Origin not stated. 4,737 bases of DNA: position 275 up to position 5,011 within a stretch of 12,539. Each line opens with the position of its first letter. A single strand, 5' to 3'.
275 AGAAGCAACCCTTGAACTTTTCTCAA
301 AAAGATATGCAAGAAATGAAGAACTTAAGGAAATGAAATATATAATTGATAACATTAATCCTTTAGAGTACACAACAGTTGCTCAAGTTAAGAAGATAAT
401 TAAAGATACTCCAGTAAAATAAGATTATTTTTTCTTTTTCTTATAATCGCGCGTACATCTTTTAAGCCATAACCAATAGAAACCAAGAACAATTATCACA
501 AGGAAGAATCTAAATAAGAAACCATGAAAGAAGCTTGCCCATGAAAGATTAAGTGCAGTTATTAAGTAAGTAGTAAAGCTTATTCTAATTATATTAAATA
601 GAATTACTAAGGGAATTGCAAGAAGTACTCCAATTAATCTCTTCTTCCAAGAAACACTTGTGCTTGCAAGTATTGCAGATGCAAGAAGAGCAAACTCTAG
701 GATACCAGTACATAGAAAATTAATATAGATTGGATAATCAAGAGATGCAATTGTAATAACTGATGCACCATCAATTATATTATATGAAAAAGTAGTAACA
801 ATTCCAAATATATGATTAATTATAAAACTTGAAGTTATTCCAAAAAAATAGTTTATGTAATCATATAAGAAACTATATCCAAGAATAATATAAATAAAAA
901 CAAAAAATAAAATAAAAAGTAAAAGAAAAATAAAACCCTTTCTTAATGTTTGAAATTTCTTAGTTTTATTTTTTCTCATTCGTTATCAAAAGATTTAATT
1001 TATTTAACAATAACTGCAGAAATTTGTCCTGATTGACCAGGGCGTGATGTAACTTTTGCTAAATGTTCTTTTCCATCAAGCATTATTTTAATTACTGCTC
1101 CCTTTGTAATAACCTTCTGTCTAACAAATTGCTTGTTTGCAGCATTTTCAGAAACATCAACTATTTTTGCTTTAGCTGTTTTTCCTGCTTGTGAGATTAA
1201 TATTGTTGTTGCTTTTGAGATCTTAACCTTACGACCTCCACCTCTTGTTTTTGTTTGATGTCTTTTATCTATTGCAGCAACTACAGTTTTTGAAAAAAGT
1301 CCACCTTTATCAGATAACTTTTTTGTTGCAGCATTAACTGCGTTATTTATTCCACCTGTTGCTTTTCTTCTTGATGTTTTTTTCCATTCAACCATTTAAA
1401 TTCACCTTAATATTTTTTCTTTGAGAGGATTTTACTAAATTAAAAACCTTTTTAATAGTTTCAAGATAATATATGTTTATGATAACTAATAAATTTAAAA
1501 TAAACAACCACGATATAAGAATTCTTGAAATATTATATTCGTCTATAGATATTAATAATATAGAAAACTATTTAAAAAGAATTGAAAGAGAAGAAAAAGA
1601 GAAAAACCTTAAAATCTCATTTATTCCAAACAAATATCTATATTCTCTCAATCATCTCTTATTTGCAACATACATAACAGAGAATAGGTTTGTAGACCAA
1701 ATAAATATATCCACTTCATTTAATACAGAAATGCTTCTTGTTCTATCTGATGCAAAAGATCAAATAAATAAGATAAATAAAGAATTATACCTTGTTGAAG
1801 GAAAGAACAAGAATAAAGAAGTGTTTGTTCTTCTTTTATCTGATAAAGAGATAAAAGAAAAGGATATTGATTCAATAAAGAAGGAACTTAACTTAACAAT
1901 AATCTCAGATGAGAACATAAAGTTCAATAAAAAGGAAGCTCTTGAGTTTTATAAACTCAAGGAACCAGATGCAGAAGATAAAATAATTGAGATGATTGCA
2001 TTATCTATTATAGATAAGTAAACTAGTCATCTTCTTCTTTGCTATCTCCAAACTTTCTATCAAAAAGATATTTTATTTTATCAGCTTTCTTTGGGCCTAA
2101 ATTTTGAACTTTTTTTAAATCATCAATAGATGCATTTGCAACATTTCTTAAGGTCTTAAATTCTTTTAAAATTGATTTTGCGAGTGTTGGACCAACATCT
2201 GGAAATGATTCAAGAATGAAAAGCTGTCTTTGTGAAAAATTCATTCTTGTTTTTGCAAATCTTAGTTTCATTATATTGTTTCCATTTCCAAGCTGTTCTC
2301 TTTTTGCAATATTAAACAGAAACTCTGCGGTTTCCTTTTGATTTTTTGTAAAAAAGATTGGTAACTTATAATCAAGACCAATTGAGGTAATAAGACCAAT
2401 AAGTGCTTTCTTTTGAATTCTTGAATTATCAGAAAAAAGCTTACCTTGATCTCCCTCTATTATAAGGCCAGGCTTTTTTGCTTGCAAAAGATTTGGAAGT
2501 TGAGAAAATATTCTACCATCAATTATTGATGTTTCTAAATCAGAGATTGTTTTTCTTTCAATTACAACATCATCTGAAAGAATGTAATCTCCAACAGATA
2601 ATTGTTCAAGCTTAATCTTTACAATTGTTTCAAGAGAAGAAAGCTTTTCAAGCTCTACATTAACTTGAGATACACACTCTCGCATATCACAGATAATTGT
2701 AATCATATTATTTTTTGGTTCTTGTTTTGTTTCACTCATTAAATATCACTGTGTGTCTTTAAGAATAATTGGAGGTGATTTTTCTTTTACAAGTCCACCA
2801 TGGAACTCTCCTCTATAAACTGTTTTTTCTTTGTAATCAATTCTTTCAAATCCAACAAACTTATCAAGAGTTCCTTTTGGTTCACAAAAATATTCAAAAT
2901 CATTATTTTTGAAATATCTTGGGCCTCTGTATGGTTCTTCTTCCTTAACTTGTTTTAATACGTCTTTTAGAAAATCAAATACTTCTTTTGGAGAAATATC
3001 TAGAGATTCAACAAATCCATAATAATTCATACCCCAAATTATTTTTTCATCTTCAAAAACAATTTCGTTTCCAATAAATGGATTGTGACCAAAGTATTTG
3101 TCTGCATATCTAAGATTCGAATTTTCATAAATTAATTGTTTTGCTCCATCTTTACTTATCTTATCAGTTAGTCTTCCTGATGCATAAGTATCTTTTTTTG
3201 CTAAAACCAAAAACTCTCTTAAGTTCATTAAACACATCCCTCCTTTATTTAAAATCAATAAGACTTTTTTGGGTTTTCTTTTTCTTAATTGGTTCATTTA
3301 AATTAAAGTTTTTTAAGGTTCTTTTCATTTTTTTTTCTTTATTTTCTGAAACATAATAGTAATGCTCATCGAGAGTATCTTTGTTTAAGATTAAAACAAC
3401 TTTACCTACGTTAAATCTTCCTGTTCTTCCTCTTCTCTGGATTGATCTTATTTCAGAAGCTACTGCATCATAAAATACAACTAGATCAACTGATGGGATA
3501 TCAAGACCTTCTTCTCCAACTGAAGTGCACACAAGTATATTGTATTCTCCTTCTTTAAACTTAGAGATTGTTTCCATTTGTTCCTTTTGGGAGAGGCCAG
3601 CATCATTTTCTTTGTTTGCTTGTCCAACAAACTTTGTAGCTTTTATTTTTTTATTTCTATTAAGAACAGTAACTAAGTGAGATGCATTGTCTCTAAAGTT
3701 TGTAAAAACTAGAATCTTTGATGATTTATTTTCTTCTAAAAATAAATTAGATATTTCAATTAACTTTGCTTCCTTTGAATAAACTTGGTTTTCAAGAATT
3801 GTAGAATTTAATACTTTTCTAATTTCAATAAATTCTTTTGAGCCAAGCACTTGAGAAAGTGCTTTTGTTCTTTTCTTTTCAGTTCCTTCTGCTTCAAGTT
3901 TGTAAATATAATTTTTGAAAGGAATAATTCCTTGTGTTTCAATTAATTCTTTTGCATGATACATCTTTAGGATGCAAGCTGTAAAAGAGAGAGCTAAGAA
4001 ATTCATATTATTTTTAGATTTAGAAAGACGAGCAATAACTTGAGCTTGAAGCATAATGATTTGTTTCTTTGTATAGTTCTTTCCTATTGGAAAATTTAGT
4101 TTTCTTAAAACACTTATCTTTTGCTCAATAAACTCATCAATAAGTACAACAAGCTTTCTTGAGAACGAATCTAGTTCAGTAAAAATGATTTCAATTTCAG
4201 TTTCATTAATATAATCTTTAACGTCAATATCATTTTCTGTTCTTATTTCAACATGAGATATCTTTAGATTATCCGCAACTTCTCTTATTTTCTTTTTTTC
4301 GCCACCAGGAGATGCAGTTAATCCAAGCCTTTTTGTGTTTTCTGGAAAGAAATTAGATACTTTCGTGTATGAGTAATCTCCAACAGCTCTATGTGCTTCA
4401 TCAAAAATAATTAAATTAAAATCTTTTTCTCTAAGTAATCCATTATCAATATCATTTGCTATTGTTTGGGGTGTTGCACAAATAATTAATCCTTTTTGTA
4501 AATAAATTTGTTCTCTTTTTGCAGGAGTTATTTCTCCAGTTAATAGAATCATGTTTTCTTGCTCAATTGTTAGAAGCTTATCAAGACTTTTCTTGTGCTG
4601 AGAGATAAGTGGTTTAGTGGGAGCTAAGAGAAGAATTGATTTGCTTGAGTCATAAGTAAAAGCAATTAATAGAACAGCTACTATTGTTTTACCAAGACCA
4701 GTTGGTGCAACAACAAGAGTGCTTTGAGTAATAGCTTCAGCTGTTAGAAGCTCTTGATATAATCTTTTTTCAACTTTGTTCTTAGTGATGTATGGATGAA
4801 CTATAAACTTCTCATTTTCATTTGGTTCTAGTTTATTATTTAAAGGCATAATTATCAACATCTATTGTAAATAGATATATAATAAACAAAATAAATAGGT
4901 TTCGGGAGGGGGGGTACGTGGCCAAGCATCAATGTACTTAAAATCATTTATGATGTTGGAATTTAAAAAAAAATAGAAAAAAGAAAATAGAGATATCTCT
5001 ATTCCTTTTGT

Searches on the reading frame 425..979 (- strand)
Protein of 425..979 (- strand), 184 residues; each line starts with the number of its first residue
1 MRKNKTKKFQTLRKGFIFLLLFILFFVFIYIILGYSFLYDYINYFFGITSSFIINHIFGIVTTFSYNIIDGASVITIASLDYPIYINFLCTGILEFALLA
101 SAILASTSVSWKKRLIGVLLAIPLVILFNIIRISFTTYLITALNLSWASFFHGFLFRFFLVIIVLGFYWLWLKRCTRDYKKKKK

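Call 20: search_protein_families(library=pfam, proteins=[window:425-979:-], max_evalue=0.01)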
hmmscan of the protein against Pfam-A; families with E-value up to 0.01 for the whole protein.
window:425-979:- (184 aa): 1 family
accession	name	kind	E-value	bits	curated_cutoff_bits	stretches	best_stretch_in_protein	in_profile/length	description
PF09721.15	Exosortase_EpsH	-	0.00022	21.2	25.7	1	20-171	102-252/254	Transmembrane exosortase (Exosortase_EpsH)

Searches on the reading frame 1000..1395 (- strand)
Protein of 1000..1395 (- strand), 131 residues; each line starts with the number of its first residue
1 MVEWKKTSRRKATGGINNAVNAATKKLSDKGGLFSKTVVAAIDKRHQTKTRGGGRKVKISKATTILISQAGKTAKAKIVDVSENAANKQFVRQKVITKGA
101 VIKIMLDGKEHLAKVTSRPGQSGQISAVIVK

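Call 20: search_protein_families(library=pfam, proteins=[window:1000-1395:-], max_evalue=0.01)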
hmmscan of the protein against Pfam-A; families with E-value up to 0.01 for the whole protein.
window:1000-1395:- (131 aa): 1 family
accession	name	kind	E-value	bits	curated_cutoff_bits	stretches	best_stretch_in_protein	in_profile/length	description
PF01201.27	Ribosomal_S8e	-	5.8e-21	75.6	30.2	1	4-130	1-133/133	Ribosomal protein S8e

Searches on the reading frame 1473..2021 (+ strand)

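Call 20: search_protein_families(library=pfam, proteins=[window:1473-2021:+], max_evalue=0.01)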
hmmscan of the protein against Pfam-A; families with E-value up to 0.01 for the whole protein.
window:1473-2021:+ (182 aa): 1 family
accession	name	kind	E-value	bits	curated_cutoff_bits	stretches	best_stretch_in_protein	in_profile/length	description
PF08617.15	CGI-121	-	5.2e-05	23.8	25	1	27-177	4-157/159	Kinase binding protein CGI-121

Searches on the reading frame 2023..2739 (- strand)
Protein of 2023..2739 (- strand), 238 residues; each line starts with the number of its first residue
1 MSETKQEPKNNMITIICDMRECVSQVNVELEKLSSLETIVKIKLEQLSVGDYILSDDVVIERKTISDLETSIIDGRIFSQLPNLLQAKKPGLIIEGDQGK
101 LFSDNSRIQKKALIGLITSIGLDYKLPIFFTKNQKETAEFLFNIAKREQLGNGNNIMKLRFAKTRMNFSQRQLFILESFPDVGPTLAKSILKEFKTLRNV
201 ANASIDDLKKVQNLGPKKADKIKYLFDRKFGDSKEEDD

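Call 20: search_protein_families(library=pfam, proteins=[window:2023-2739:-], max_evalue=0.01)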
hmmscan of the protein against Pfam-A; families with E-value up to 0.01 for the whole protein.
window:2023-2739:- (238 aa): 6 families
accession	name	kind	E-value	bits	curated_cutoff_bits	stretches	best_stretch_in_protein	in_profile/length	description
PF02732.21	ERCC4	-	1e-23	84.2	24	1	18-143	2-139/140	ERCC4 domain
PF14520.12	HHH_5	-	1.8e-10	41.6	27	1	176-223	4-52/57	Helix-hairpin-helix domain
PF12826.13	HHH_2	-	1.2e-09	38.6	27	1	179-227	8-56/64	Helix-hairpin-helix motif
PF00633.29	HHH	-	1.1e-06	28.6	24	1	196-222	1-27/30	Helix-hairpin-helix motif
PF12836.13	HHH_3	-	0.0004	20.9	27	1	176-223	16-61/65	Helix-hairpin-helix motif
PF03118.21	RNA_pol_A_CTD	-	0.0044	17.2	23.8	0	193-223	32-62/67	Bacterial RNA polymerase, alpha chain C terminal domain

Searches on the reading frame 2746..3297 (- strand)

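Call 20: search_protein_families(library=pfam, proteins=[window:2746-3297:-], max_evalue=0.01)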
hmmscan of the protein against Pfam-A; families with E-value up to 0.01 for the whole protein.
window:2746-3297:- (183 aa): 1 family
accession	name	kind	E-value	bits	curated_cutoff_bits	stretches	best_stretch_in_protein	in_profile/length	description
PF18931.5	DUF5680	-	6.4e-33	113.7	25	1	66-170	1-104/104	Domain of unknown function (DUF5680)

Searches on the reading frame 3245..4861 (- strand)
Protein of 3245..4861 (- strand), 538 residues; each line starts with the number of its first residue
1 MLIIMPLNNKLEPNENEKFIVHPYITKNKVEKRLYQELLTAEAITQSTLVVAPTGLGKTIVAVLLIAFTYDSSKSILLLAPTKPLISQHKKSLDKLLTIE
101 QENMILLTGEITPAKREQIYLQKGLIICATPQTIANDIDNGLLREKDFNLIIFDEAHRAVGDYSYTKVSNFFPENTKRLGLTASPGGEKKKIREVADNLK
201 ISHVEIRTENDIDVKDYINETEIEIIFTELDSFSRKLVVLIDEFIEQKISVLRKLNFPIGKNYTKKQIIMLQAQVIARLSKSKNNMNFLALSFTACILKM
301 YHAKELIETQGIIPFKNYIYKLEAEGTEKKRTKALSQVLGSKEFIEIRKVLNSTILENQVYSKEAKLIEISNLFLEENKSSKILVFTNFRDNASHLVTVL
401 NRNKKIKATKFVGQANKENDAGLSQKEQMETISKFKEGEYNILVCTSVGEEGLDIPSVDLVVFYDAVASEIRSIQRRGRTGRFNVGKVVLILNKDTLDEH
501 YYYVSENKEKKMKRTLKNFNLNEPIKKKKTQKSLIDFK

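Call 20: search_protein_families(library=pfam, proteins=[window:3245-4861:-], max_evalue=0.01)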
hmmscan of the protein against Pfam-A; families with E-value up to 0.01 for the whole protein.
window:3245-4861:- (538 aa): 8 families
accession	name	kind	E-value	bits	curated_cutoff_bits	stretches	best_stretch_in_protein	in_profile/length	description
PF00271.37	Helicase_C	-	4.1e-27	95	23.5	1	367-484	3-110/110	Helicase conserved C-terminal domain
PF04851.21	ResIII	-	1.1e-21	77.9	22.5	1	44-185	22-162/164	Type III restriction enzyme, res subunit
PF00270.35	DEAD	-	4.4e-19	69.2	26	1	41-186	9-161/167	DEAD/DEAH box helicase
PF21210.2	RNA_helicase_helical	-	2.6e-10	40.8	27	1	260-342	21-101/108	Putative ATP-dependent RNA helicase, helical bundle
PF00176.29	SNF2-rel_dom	-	0.00012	21.8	24.9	1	52-205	24-181/290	SNF2-related domain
PF22590.2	Cas3-like_C_2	-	0.00052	20.7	27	1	381-483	3-104/106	CRISPR-associated nuclease/helicase Cas3, C-terminal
PF18766.7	SWI2_SNF2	-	0.00052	20.2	26.7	1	45-190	18-160/221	SWI2/SNF2 ATPase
PF16394.10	DUF5003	-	0.0035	16.8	25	0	381-473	33-119/341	Domain of unknown function (DUF5003)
